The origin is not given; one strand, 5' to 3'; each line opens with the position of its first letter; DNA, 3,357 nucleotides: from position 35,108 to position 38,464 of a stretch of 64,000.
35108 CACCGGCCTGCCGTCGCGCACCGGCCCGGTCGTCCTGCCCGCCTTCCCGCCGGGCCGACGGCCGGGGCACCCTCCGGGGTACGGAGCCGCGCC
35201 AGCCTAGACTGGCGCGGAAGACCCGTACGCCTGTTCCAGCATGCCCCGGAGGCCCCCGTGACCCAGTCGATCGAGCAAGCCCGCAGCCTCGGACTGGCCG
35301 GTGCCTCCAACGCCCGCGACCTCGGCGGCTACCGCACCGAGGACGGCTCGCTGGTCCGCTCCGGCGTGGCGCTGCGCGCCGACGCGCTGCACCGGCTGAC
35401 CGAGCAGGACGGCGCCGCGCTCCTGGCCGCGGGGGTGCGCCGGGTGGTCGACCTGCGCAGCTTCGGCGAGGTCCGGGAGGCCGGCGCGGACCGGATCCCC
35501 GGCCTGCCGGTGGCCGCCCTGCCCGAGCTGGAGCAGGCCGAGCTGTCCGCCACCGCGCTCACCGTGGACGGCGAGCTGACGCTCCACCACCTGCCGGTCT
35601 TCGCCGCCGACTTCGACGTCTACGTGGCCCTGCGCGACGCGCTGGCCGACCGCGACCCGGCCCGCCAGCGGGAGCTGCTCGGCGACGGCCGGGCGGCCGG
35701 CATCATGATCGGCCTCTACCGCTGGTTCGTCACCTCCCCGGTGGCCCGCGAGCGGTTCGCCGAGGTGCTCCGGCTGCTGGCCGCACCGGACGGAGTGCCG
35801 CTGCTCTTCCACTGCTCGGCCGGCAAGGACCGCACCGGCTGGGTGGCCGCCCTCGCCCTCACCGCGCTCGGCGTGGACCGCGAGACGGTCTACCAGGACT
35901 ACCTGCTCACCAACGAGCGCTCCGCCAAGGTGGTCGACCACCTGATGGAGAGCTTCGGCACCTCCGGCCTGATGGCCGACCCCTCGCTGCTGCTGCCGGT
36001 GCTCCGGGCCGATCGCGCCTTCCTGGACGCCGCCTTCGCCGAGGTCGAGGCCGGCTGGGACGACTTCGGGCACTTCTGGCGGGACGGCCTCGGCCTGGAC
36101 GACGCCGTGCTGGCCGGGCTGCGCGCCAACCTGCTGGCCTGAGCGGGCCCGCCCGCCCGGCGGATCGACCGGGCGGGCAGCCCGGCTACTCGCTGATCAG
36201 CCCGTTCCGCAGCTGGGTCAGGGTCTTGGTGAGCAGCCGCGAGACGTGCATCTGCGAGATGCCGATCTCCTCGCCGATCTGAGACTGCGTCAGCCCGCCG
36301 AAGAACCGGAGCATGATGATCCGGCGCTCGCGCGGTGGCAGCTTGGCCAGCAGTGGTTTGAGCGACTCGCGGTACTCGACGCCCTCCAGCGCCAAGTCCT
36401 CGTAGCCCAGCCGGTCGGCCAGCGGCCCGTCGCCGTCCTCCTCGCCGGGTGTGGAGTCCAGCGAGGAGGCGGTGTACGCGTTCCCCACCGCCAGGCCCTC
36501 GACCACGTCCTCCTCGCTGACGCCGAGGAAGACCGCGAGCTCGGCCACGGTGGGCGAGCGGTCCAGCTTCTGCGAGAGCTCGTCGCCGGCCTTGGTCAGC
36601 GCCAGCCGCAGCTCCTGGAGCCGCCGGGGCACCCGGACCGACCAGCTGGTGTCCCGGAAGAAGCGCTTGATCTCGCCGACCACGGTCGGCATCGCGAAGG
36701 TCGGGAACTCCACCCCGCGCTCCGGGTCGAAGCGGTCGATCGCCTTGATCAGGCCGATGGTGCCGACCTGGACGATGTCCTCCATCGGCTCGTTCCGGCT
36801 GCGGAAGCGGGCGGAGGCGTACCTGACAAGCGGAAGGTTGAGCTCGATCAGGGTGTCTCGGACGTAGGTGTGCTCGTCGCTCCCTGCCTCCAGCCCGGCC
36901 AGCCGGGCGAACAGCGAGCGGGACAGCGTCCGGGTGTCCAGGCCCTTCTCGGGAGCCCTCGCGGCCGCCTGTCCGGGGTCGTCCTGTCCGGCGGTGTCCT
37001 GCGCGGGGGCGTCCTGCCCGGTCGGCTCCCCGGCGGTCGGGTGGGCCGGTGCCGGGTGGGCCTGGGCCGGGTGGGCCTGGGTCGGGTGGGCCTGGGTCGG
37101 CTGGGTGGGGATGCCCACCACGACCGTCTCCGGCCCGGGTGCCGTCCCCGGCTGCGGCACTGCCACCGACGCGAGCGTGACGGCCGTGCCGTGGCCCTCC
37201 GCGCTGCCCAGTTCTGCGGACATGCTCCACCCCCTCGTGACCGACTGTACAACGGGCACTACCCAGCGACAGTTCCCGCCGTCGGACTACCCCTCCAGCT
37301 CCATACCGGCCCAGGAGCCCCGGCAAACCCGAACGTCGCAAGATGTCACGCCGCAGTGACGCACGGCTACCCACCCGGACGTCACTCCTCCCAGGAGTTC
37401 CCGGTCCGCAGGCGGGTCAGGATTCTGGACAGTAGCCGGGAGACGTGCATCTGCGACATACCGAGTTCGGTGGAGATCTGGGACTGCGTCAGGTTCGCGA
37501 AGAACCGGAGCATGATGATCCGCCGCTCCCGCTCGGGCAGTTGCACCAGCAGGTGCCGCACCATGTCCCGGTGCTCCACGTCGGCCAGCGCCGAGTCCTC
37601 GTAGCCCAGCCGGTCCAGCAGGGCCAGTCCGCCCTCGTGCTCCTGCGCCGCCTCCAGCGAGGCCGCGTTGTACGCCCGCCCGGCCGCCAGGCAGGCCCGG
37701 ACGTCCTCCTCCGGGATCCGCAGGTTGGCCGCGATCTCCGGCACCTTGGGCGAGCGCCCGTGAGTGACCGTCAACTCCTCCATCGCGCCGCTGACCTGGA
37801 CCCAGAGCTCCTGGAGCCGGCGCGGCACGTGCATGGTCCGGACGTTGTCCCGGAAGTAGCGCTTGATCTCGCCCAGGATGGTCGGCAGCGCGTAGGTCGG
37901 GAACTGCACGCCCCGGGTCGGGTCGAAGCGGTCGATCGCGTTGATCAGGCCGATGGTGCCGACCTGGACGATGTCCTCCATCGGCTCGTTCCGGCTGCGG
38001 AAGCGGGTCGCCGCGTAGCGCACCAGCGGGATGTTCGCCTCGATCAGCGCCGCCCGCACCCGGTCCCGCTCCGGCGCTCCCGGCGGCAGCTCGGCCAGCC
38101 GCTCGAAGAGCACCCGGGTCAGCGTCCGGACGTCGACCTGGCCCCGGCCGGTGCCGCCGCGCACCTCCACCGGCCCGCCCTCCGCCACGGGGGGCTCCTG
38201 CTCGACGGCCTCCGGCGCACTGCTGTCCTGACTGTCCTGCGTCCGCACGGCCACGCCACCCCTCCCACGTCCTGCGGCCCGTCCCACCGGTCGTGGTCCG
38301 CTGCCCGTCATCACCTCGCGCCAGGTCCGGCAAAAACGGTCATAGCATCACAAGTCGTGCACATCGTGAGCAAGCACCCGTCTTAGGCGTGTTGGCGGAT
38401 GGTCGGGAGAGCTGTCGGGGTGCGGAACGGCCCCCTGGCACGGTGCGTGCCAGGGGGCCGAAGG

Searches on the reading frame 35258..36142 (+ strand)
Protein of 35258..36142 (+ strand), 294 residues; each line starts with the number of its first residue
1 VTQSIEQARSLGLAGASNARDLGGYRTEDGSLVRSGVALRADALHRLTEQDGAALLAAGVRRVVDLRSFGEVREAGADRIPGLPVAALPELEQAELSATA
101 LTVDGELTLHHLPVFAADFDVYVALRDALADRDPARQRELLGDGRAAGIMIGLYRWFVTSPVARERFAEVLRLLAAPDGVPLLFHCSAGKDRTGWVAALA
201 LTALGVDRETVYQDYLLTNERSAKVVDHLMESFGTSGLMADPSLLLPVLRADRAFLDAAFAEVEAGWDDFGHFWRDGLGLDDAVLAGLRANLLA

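Call 6: search_protein_families(library=pfam, proteins=[window:35258-36142:+], max_evalue=0.01)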
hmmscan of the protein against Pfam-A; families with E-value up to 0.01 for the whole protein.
window:35258-36142:+ (294 aa): 5 families
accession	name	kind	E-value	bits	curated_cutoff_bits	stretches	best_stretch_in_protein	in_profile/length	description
PF13350.11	Y_phosphatase3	-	6.9e-62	210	22.2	1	13-293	3-239/240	Tyrosine phosphatase family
PF22784.1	PTP-SAK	-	5e-06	27.1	27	1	163-212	69-120/153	Swiss Army Knife protein, DSP-PTPase phosphatase domain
PF23721.1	DUF7162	-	0.0025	18.3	27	1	61-107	12-59/80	Family of unknown function (DUF7162)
PF03162.18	Y_phosphatase2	-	0.004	17.2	27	1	163-235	75-148/165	Tyrosine phosphatase family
PF22785.1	Tc-R-P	-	0.0063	17.5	27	0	169-201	67-101/106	Polymorphic toxin system, DSP-PTPase phosphatase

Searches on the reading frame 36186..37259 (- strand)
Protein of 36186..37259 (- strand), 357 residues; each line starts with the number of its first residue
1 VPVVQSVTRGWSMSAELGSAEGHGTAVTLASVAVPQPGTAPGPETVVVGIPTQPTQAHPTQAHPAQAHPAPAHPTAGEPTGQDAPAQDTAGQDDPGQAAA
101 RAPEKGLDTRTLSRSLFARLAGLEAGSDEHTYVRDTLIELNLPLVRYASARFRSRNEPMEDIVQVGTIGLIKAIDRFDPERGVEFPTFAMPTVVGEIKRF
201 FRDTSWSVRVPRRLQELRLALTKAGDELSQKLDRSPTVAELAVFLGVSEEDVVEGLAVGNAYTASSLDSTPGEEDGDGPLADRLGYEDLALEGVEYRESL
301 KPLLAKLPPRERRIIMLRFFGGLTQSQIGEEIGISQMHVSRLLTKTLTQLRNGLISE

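Call 6: search_protein_families(library=pfam, proteins=[window:36186-37259:-], max_evalue=0.01)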
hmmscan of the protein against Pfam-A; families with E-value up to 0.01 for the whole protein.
window:36186-37259:- (357 aa): 9 families
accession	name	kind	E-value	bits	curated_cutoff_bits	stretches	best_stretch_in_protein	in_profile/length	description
PF04545.22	Sigma70_r4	-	5.5e-20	71.1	24.1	1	303-352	1-50/50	Sigma-70, region 4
PF04542.20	Sigma70_r2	-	6.6e-18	64.7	24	1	137-206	1-70/71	Sigma-70 region 2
PF04539.22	Sigma70_r3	-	2e-12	47.5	25.3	1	217-278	2-63/78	Sigma-70 region 3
PF08281.18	Sigma70_r4_2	-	3.3e-10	39.9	25.7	1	303-349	7-53/54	Sigma-70, region 4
PF07638.17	Sigma70_ECF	-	1.6e-05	25.3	21.1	1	296-343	126-172/185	ECF sigma factor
PF13545.12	HTH_Crp_2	-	0.00042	20.7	27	0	323-345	23-45/70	Crp-like helix-turn-helix domain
PF13384.12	HTH_23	-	0.0037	17.5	24.6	0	311-343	5-38/50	Homeodomain-like domain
PF13560.12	HTH_31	-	0.0039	17.9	27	0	310-344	10-36/64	Helix-turn-helix domain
PF01381.28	HTH_3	-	0.0058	17.1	23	0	322-343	9-30/55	Helix-turn-helix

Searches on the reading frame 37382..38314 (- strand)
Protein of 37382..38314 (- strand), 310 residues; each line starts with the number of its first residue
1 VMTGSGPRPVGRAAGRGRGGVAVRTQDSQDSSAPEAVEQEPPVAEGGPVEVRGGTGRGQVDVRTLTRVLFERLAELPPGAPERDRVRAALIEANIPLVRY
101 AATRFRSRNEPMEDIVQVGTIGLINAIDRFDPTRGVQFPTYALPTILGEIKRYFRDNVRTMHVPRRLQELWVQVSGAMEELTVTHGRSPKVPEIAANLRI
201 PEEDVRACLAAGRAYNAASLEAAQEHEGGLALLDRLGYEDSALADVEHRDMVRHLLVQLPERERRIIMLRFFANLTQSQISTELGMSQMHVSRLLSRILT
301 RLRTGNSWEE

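Call 6: search_protein_families(library=pfam, proteins=[window:37382-38314:-], max_evalue=0.01)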
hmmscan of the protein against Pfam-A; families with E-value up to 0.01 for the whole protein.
window:37382-38314:- (310 aa): 6 families
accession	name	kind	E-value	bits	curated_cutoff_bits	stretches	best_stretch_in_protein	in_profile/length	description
PF04542.20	Sigma70_r2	-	3.4e-19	68.8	24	1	90-159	1-70/71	Sigma-70 region 2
PF04545.22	Sigma70_r4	-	7.9e-18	64.2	24.1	1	255-303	1-49/50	Sigma-70, region 4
PF04539.22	Sigma70_r3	-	2.4e-12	47.2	25.3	1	169-228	1-60/78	Sigma-70 region 3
PF08281.18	Sigma70_r4_2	-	3.2e-10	39.9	25.7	1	250-302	2-54/54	Sigma-70, region 4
PF13384.12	HTH_23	-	2.2e-05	24.6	24.6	1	261-297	3-40/50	Homeodomain-like domain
PF13545.12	HTH_Crp_2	-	0.0025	18.2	27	1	254-297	5-45/70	Crp-like helix-turn-helix domain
